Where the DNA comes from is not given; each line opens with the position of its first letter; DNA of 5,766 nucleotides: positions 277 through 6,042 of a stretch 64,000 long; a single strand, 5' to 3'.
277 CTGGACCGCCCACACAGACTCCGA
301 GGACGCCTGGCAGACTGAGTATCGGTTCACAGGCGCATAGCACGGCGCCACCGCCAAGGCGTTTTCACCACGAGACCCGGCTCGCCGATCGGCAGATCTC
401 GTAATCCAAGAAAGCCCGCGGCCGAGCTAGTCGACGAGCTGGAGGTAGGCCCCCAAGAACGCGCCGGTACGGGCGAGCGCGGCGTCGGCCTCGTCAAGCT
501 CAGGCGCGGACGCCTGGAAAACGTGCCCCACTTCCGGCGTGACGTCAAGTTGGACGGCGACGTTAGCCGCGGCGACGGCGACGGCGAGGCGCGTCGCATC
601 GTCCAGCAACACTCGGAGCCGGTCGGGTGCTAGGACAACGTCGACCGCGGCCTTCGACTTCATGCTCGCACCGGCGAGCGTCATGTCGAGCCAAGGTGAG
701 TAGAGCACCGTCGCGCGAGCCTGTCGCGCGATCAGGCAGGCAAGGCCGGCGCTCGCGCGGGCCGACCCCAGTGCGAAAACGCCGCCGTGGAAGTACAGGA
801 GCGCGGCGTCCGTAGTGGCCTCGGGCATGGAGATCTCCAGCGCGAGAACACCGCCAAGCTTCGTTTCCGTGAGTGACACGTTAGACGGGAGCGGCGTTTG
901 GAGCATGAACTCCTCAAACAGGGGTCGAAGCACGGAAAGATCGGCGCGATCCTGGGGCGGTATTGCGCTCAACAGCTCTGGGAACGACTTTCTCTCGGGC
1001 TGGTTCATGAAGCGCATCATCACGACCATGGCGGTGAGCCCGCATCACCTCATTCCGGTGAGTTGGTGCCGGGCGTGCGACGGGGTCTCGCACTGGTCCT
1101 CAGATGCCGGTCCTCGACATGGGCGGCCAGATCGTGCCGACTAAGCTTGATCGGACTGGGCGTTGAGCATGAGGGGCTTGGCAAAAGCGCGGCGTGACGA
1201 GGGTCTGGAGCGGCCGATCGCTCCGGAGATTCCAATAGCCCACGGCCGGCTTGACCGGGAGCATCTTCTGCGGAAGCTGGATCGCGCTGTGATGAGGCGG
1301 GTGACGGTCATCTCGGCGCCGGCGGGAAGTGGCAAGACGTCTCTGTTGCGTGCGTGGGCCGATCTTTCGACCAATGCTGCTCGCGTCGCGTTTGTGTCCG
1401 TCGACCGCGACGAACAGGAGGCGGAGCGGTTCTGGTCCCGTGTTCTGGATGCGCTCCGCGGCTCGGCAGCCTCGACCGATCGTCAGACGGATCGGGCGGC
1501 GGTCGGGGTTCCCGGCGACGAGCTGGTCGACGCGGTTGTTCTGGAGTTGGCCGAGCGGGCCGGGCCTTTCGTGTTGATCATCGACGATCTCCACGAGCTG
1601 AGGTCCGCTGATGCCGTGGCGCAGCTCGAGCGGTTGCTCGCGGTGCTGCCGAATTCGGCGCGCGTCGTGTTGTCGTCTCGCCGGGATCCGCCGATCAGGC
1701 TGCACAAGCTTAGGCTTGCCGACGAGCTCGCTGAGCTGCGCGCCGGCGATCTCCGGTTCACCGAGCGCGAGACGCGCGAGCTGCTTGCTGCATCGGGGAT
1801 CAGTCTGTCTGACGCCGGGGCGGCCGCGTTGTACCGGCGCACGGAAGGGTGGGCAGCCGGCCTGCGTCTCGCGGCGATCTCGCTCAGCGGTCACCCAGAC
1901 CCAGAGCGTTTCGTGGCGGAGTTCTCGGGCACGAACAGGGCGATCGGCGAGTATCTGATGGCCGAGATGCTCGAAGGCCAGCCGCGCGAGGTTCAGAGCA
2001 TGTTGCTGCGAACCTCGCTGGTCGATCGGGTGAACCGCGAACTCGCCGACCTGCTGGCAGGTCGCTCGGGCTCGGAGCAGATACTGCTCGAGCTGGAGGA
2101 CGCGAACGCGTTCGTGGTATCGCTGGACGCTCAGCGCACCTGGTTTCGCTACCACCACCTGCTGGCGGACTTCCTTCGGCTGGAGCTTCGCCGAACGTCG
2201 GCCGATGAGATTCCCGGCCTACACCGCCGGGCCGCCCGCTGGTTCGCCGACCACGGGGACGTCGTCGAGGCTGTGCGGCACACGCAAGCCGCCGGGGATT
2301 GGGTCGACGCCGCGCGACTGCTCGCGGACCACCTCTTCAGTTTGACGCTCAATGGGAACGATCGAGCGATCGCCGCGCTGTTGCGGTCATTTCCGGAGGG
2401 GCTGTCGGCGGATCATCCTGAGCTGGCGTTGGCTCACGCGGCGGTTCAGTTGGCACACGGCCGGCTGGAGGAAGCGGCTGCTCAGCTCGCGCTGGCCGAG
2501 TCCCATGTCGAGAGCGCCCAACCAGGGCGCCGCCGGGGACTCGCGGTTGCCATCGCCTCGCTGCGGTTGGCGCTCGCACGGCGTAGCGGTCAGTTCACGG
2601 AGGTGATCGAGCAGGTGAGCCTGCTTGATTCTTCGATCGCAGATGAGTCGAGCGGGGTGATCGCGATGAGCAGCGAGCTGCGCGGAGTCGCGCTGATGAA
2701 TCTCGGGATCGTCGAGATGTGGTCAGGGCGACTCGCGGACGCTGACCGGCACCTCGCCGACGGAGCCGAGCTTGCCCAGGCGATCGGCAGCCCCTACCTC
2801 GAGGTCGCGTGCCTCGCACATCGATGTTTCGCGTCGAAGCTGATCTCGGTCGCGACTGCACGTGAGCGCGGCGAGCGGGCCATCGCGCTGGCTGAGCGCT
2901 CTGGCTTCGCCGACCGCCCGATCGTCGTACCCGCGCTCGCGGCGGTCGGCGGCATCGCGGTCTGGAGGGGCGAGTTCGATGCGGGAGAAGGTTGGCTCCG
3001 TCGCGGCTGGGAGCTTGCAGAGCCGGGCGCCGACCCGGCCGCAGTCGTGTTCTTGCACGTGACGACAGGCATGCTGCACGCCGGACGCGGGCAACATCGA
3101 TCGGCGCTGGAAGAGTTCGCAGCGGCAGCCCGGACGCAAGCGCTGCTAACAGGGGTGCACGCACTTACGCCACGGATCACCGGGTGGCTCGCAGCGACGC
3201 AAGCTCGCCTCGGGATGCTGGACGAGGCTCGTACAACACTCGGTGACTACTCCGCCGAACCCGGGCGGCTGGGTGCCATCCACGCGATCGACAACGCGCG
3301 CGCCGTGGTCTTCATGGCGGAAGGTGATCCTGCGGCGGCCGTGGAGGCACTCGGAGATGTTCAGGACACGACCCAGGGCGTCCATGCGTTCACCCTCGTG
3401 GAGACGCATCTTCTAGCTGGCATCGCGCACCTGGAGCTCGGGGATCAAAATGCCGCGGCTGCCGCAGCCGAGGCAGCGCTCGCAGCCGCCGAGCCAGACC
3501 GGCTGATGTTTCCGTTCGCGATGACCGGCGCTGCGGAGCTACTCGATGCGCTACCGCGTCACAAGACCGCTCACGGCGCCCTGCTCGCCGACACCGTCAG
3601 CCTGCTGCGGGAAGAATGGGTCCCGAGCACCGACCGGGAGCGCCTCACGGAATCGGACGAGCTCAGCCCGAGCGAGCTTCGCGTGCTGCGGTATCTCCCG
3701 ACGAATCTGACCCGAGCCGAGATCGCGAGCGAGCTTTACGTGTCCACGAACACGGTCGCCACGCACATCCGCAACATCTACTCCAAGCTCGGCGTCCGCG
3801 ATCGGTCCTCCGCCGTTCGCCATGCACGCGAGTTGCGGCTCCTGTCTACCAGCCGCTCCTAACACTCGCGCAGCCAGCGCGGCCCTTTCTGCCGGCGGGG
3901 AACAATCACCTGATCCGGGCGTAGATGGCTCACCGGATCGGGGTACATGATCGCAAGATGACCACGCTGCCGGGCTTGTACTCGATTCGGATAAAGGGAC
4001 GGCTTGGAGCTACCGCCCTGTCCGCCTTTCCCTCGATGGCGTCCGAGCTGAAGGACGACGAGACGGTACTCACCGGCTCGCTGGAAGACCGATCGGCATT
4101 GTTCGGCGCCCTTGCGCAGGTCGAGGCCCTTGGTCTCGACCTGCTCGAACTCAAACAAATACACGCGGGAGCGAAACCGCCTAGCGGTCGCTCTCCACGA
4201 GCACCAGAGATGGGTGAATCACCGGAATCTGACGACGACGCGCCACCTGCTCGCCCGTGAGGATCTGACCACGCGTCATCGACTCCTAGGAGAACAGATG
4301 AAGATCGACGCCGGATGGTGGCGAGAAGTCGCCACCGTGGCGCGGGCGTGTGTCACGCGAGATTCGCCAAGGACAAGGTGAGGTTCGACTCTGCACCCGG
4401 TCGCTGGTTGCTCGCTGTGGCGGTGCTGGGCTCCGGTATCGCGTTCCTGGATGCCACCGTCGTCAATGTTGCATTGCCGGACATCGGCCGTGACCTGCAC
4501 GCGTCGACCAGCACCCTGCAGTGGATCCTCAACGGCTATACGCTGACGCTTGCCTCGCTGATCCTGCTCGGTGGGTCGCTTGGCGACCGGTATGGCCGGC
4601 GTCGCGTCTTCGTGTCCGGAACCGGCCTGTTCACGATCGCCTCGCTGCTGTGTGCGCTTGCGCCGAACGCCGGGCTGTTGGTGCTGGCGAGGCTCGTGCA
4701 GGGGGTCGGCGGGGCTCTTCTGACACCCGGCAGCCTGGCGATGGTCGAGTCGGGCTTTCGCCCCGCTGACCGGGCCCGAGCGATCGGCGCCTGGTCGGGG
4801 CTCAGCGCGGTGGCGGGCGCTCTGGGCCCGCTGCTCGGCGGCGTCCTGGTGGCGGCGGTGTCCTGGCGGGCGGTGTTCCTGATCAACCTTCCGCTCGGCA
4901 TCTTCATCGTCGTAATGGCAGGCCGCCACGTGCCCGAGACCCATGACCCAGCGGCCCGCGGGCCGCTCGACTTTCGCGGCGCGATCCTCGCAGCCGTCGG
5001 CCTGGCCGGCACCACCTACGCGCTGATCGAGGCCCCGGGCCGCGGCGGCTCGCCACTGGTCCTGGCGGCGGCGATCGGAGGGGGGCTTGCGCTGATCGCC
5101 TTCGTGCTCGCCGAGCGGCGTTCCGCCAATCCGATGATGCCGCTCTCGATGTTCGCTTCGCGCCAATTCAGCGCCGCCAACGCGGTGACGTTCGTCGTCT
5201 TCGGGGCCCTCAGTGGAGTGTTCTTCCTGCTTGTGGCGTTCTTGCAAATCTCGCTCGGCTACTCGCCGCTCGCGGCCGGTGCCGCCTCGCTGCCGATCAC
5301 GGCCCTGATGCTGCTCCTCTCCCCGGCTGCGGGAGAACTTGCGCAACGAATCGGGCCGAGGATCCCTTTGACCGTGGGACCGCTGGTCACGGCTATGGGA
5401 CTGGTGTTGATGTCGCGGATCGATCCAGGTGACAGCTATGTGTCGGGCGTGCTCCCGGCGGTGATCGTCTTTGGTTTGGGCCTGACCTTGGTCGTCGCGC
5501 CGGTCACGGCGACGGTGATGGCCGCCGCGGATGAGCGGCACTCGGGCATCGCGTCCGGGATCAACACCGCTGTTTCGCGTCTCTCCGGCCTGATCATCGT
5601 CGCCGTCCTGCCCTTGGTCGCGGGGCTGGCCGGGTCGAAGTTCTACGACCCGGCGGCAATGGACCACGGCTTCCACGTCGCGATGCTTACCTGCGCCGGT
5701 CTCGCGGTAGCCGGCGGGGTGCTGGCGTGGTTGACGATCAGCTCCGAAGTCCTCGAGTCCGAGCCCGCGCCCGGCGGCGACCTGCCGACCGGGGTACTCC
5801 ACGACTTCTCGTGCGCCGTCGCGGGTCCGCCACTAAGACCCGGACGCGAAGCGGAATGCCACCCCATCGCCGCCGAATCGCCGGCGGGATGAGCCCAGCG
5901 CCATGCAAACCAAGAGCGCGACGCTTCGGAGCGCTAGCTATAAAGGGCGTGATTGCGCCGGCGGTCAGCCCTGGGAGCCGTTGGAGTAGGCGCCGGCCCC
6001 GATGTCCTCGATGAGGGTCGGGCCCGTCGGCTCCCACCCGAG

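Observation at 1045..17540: Candidate regulon of the MalT-like LuxR regulator, marked by TCAYC-N7-GRTGA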

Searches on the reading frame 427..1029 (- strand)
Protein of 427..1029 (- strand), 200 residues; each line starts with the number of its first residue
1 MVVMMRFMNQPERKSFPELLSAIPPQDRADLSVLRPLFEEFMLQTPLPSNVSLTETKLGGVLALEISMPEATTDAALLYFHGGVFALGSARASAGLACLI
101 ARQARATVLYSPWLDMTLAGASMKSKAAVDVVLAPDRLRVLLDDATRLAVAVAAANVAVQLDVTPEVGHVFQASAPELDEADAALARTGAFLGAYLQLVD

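Call 8: search_protein_families(library=pfam, proteins=[window:427-1029:-], max_evalue=0.01)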
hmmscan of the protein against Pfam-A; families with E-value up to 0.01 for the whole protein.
window:427-1029:- (200 aa): 2 families
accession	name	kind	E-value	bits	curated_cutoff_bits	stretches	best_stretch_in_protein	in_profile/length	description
PF07859.19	Abhydrolase_3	-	7.8e-07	29.5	25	1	77-109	1-33/210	alpha/beta hydrolase fold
PF01738.24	DLH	-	0.0025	17.9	21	1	104-184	121-201/217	Dienelactone hydrolase family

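Call 75: search_protein_families(library=pfam, proteins=[window:427-1008:-], max_evalue=0.001)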
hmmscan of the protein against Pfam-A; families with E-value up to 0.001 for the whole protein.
window:427-1008:- (193 aa): 1 family
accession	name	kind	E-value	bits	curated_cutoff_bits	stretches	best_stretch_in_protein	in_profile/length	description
PF07859.19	Abhydrolase_3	-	7.3e-07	29.6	25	0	70-102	1-33/210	alpha/beta hydrolase fold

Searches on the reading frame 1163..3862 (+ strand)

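Call 8: search_protein_families(library=pfam, proteins=[window:1163-3862:+], max_evalue=0.01)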
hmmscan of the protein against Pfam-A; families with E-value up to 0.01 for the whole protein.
window:1163-3862:+ (899 aa): 11 families
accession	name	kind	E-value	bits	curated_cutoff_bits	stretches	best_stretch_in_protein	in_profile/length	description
PF00196.25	GerE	-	1.5e-13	50.6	23.5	1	833-888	2-57/57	Bacterial regulatory proteins, luxR family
PF13191.12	AAA_16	-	2.7e-10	41.4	32.6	1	33-169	10-165/167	AAA ATPase domain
PF13401.12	AAA_22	-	4.7e-08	33.8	27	1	45-161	5-110/130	AAA domain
PF20703.3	nSTAND1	-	5.2e-06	26.8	27.1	1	32-188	19-176/379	Novel STAND NTPase 1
PF01637.24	ATPase_2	-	6.7e-06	26.5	33.2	1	31-155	3-131/225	ATPase domain predominantly from Archaea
PF05729.18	NACHT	-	7.3e-05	23.1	26.7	1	46-177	1-133/167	NACHT domain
PF25199.1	nSTAND_NTPase5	-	0.00072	19.8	34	1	37-84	30-82/145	Novel STAND NTPase 5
PF24883.2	NPHP3_N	-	0.0017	19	24.8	1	44-173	21-164/164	Nephrocystin 3, N-terminal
PF07719.23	TPR_2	-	0.002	18.6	27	0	747-776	2-31/34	Tetratricopeptide repeat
PF13424.12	TPR_12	-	0.0034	18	30.1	0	708-777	4-76/77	Tetratricopeptide repeat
PF00004.35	AAA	-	0.0043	18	21.2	0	50-151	3-77/131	ATPase family associated with various cellular activities (AAA)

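Call 57: search_protein_families(library=ncbifam, proteins=[window:1163-3862:+], max_evalue=0.001)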
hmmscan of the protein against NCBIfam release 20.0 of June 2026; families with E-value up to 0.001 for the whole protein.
window:1163-3862:+ (899 aa): 16 families
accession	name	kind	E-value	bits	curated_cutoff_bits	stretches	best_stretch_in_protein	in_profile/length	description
NF003420.0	PRK04841.1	equivalog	4.7e-79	266.5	537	2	27-503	14-495/903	HTH-type transcriptional regulator MalT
NF047785.1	respo_reg_MadR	equivalog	1.3e-09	37.7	300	1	828-892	143-207/209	MadR family response regulator transcription factor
NF007505.1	PRK10100.1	equivalog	3.6e-08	33.3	250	1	826-889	137-200/204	biofilm master transcriptional regulator CsgD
NF007403.0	PRK09935.1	equivalog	4.4e-08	33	271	1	832-890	148-206/210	fimbria biosynthesis transcriptional regulator FimZ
TIGR03020.2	EpsA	equivalog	1e-07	31.9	170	1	831-888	188-245/247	XrtB/PEP-CTERM-associated transcriptional regulator EpsA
NF052366.1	photon_PedR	equivalog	1.8e-07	31.2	120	1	833-888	2-57/74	photosynthetic electron transport-dependent transcriptional regulator PedR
NF007708.0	PRK10403.1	equivalog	8.4e-07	28.7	343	1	834-884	154-204/215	nitrate/nitrite response regulator protein NarP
NF041830.1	RR_TF_ErdR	exception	2.3e-06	27.5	390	1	833-885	150-202/213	response regulator transcription factor ErdR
TIGR03541.1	reg_near_HchA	equivalog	4.2e-06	26.4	215.6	1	790-888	132-226/232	PA1136 family autoinducer-binding transcriptional regulator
NF008548.0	PRK11475.1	equivalog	6e-06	25.9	176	1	828-880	129-181/207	DNA-binding transcriptional activator BglJ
NF041232.1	BagY_FevT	exception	8.1e-06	24.9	700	1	829-885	292-348/367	LuxR family transcriptional regulator BagY/FevT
NF052445.1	RespRegMctR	equivalog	5.7e-05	22.6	300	1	826-890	137-201/205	two-component system response regulator MctR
NF011896.0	PRK15369.1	equivalog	0.00024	20.8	242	1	815-893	131-209/211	two component system response regulator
NF041673.1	transregRamA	equivalog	0.00037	19.7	500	1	827-892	212-277/280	acetate metabolism transcriptional regulator RamA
NF007935.0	PRK10651.1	equivalog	0.00047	19.4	250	0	822-885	144-207/216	two-component system response regulator NarL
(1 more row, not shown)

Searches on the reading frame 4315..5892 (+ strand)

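Call 8: search_protein_families(library=pfam, proteins=[window:4315-5892:+], max_evalue=0.01)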
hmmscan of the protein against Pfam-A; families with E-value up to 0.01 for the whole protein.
window:4315-5892:+ (525 aa): 4 families
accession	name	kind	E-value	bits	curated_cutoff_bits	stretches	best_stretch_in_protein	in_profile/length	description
PF07690.21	MFS_1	-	1.2e-54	186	33.4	1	37-427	2-345/347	Major Facilitator Superfamily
PF05977.19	MFS_3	-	6.2e-07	28.7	27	1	49-203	28-186/524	Transmembrane secretion effector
PF13347.12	MFS_2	-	0.00015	20.9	27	1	277-470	218-415/427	MFS/sugar transport protein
PF00083.30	Sugar_tr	-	0.00029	20.3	22.3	1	62-201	42-187/452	Sugar (and other) transporter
